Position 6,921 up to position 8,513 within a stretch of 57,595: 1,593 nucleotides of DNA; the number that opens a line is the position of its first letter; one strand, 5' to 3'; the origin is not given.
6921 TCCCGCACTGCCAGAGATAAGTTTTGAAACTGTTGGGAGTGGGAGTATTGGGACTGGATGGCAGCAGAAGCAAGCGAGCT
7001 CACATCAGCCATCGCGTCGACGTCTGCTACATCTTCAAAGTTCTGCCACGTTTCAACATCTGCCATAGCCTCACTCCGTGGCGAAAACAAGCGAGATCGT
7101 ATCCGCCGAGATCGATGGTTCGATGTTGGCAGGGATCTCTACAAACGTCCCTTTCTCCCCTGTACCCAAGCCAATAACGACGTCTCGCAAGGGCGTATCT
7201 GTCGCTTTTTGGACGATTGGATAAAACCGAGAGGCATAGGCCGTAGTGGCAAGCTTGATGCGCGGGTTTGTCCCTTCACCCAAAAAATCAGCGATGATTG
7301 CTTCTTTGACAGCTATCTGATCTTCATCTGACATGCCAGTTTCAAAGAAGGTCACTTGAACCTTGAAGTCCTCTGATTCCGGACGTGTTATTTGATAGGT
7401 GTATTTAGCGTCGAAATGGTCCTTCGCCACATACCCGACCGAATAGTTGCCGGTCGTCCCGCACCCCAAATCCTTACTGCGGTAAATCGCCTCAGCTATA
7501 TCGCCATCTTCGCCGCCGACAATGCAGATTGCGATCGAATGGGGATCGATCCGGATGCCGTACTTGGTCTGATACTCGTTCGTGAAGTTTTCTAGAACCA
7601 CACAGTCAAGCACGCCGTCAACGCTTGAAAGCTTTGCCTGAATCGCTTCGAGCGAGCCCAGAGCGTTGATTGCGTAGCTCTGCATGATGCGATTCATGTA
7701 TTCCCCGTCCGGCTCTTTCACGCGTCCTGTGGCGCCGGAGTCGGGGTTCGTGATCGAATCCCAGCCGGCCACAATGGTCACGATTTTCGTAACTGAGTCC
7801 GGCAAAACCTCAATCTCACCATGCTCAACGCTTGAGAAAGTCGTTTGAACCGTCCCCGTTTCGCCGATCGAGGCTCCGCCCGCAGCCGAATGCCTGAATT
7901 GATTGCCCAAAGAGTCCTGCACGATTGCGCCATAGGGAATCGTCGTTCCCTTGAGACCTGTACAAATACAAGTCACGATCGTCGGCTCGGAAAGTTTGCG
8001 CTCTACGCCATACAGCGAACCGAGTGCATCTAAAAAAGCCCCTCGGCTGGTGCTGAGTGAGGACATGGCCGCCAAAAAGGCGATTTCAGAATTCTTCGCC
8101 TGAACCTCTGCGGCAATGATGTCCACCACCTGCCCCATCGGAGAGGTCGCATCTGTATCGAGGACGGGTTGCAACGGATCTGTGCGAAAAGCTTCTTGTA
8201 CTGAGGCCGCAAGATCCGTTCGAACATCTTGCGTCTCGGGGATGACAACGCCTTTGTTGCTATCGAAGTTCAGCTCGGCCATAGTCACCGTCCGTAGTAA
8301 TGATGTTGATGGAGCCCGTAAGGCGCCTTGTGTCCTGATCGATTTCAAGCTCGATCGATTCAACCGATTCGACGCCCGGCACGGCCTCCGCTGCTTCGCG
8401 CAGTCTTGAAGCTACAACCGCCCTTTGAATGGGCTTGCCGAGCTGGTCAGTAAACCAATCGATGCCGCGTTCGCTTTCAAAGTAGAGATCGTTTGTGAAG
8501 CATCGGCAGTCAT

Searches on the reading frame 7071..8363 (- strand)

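Call 20: search_protein_families(library=phrogs, proteins=[window:7071-8363:-], max_evalue=0.001)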
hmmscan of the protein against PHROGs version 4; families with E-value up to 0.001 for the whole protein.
window:7071-8363:- (430 aa): 3 families
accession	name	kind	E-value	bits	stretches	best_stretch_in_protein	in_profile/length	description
phrog_6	-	tail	6.6e-40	138.3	1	34-387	62-374/548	baseplate wedge subunit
phrog_30339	-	unknown function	5.6e-13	50.1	1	36-157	18-134/150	-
phrog_34452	-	unknown function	1.5e-07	32.3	1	77-208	42-173/175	-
